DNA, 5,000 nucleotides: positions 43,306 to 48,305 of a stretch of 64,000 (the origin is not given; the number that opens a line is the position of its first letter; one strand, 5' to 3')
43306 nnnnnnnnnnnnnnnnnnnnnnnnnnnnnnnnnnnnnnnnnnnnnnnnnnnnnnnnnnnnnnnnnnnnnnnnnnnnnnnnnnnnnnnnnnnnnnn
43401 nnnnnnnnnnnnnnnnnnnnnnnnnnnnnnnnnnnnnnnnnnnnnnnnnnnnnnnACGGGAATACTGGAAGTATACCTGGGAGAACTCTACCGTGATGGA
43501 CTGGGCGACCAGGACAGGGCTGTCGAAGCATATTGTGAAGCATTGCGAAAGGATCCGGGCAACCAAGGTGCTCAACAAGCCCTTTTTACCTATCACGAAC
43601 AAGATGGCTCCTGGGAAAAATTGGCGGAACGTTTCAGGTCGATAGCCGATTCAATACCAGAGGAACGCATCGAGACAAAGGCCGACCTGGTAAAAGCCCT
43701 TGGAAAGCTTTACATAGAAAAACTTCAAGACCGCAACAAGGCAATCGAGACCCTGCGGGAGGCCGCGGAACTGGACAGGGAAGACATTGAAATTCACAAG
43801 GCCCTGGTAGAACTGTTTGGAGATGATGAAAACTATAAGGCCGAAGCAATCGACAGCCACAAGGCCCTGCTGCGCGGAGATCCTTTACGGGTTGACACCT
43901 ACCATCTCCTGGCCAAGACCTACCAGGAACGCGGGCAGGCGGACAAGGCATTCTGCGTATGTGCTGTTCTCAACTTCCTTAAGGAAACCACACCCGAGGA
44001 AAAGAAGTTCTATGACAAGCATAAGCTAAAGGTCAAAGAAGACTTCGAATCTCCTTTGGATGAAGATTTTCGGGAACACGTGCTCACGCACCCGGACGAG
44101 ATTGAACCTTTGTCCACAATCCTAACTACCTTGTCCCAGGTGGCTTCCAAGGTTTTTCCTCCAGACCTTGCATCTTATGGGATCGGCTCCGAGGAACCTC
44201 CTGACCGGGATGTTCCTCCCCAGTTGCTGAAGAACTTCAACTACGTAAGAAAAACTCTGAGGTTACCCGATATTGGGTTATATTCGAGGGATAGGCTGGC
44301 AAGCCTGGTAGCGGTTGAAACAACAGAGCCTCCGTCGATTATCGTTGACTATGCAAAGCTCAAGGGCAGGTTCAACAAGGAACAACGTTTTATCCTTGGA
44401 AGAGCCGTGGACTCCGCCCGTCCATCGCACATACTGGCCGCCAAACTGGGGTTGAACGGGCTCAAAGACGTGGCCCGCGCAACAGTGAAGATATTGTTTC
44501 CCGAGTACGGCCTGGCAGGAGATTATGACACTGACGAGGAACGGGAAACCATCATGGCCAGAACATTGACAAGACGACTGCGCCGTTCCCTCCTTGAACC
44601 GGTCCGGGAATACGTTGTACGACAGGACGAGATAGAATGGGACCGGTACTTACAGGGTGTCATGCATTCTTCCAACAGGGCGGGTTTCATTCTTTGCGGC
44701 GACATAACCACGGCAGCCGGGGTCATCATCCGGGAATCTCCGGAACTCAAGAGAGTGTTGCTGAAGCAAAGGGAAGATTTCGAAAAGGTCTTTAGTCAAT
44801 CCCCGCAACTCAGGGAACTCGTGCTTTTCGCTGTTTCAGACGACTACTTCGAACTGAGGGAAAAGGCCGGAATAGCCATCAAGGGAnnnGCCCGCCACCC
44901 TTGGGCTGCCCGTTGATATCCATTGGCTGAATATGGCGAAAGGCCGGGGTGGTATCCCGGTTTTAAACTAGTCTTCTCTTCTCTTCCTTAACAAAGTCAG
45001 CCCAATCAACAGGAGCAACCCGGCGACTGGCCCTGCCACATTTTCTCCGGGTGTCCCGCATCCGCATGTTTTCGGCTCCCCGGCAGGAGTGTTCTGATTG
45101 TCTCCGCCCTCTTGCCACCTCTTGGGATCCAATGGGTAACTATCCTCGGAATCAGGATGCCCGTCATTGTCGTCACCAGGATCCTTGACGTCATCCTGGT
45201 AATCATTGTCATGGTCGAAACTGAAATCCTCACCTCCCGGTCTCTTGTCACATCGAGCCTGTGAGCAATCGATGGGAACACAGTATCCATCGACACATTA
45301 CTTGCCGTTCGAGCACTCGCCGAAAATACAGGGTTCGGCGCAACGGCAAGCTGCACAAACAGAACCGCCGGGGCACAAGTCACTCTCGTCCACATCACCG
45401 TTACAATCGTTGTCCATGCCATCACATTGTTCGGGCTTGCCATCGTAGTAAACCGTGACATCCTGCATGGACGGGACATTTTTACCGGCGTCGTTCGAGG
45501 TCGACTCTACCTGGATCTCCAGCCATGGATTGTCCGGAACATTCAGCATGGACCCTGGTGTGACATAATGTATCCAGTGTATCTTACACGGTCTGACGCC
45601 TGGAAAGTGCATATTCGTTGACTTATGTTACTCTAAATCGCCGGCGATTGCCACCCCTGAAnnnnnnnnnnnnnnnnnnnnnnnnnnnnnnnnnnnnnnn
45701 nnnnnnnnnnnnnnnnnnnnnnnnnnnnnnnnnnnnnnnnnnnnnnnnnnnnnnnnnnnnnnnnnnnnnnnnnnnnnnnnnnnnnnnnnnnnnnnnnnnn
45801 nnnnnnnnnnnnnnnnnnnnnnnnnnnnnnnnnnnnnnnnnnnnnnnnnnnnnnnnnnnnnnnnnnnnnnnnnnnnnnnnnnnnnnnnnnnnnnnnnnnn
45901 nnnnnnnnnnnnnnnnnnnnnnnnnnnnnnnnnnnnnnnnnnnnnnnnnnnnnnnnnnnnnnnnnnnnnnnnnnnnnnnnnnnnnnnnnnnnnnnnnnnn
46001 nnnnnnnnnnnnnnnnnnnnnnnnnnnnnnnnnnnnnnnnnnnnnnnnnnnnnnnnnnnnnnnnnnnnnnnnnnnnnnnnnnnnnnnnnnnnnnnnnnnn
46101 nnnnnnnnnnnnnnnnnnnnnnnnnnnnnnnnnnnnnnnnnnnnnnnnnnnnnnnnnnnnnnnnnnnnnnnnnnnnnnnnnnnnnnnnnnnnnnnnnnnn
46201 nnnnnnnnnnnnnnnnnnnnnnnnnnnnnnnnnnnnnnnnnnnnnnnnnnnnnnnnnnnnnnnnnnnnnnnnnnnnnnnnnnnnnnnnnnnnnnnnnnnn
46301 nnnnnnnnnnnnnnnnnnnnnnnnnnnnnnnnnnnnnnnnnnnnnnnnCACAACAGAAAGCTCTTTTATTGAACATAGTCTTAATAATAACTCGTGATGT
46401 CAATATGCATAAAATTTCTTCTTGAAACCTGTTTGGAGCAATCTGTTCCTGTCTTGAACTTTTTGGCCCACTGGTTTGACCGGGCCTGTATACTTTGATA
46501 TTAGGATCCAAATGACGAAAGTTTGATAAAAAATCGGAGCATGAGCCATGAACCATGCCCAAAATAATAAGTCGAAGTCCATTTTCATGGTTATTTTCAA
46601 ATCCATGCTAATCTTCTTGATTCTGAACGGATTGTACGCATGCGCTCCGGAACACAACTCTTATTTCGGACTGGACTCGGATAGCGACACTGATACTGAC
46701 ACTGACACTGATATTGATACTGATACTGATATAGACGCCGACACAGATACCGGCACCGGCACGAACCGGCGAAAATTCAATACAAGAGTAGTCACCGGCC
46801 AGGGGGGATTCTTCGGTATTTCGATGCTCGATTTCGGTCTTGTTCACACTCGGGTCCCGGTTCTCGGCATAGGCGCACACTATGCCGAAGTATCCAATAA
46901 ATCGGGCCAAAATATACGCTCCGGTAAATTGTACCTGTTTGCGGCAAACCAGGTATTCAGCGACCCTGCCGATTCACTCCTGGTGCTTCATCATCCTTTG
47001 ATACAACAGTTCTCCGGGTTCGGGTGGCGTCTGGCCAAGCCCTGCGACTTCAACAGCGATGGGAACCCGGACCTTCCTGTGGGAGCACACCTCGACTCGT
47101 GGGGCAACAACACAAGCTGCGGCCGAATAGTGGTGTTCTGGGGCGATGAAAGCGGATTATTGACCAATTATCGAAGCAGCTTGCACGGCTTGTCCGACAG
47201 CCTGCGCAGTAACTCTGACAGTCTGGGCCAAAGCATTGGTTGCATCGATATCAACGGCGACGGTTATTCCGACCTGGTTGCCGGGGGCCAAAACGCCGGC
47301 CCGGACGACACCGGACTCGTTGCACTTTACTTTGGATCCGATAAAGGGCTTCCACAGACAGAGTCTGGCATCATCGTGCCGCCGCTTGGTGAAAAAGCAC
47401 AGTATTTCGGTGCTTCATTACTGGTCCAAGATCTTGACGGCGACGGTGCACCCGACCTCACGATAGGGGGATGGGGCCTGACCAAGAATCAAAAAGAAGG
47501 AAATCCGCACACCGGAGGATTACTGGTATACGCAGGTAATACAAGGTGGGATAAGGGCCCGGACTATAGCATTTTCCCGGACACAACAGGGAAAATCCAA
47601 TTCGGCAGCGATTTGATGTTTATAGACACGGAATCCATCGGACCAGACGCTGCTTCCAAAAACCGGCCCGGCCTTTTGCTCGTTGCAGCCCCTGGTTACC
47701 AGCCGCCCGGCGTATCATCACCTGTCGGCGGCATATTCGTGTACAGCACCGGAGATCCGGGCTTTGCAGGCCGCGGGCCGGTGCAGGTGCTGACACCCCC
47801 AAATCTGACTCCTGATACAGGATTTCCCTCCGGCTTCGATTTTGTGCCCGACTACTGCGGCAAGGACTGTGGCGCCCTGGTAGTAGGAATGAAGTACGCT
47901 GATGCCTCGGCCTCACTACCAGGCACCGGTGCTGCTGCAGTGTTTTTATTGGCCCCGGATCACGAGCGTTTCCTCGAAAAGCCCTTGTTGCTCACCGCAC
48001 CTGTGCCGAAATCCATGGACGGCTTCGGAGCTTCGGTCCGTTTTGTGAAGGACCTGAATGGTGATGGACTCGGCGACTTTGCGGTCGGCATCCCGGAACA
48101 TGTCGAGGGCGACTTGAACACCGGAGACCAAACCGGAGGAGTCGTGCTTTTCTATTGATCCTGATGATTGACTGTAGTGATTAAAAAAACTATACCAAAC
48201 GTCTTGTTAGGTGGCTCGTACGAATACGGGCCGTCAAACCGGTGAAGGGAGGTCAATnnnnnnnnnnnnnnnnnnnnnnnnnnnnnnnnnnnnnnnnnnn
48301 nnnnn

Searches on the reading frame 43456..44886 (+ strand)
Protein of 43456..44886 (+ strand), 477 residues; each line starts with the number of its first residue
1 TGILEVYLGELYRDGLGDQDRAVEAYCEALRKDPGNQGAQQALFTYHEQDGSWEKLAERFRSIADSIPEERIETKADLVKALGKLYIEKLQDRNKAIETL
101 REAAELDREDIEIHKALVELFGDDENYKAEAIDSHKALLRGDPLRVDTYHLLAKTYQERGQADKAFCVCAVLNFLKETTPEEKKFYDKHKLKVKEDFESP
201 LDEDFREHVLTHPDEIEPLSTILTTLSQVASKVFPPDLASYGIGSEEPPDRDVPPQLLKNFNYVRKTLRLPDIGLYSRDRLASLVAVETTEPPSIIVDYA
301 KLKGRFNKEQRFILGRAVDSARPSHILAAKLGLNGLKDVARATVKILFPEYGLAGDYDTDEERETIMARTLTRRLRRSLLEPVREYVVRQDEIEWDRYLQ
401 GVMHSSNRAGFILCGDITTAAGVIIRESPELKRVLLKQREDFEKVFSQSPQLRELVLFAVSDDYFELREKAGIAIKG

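Call 48: search_protein_families(library=pfam, proteins=[window:43456-44886:+], max_evalue=0.01)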
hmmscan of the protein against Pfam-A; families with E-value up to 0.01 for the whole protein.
window:43456-44886:+ (477 aa): 11 families
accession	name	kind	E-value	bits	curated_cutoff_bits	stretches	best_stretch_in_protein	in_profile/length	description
PF13181.12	TPR_8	-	4.8e-08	33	25.7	0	82-109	7-33/34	Tetratricopeptide repeat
PF13428.12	TPR_14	-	6e-07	30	23.5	0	77-120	2-44/44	Tetratricopeptide repeat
PF13414.12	TPR_11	-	5.2e-06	26.5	26.8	0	93-116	10-33/42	TPR repeat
PF14559.12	TPR_19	-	3.3e-05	24.6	25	0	129-165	8-44/68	Tetratricopeptide repeat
PF13424.12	TPR_12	-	5.1e-05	23.8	30.1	0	129-166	27-65/77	Tetratricopeptide repeat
PF23914.1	TPR_CcmH_CycH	-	7.9e-05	23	42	1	82-166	56-141/158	Cytochrome c-type biogenesis protein H TPR domain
PF13429.12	TPR_15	-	0.0001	22.3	26.2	1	14-121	157-258/280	Tetratricopeptide repeat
PF13174.12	TPR_6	-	0.00018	22.4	26.3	0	7-34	5-31/33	Tetratricopeptide repeat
PF13431.12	TPR_17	-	0.00042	20.8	24.4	0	139-165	6-32/34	Tetratricopeptide repeat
PF13176.12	TPR_7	-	0.0007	19.9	27.9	0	8-36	5-34/36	Tetratricopeptide repeat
PF07719.23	TPR_2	-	0.00095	19.6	27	0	89-109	13-33/34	Tetratricopeptide repeat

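Call 53: find_homologous_proteins(query=window:43693-44886:+, max_evalue=0.001)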
Query window:43693-44886:+: 8000 candidates shared short words with the query, none scored E <= 0.001.

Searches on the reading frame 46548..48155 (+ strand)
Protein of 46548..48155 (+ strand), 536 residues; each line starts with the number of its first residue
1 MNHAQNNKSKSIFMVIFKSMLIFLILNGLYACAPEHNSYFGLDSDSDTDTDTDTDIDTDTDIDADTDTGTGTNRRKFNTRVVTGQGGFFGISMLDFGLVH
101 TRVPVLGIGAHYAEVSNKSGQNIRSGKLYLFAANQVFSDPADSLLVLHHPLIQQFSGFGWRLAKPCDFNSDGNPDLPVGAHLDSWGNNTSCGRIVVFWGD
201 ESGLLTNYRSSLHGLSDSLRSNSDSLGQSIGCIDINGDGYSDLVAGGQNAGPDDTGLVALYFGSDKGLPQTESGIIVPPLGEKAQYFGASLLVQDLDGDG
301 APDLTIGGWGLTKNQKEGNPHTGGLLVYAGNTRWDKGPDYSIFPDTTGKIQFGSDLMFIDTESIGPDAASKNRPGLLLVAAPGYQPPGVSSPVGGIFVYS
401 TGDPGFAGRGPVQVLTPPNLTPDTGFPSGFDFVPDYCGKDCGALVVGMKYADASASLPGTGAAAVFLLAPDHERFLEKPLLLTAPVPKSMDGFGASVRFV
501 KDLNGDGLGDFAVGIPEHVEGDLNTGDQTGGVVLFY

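Call 14: search_protein_families(library=ncbifam, proteins=[window:46548-48155:+], max_evalue=0.001)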
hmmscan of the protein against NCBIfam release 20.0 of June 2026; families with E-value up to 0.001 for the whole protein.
window:46548-48155:+ (536 aa): 0 families

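Call 20: search_protein_families(library=pfam, proteins=[window:46548-48155:+], max_evalue=0.00001)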
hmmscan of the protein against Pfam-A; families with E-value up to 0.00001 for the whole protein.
window:46548-48155:+ (536 aa): 2 families
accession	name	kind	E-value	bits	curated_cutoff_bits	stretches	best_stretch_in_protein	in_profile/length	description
PF01839.29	FG-GAP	-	2.3e-15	56.5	22.1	0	229-261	4-37/37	FG-GAP repeat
PF13517.12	FG-GAP_3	-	4.6e-09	37.2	26.9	0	234-304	1-59/61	FG-GAP-like repeat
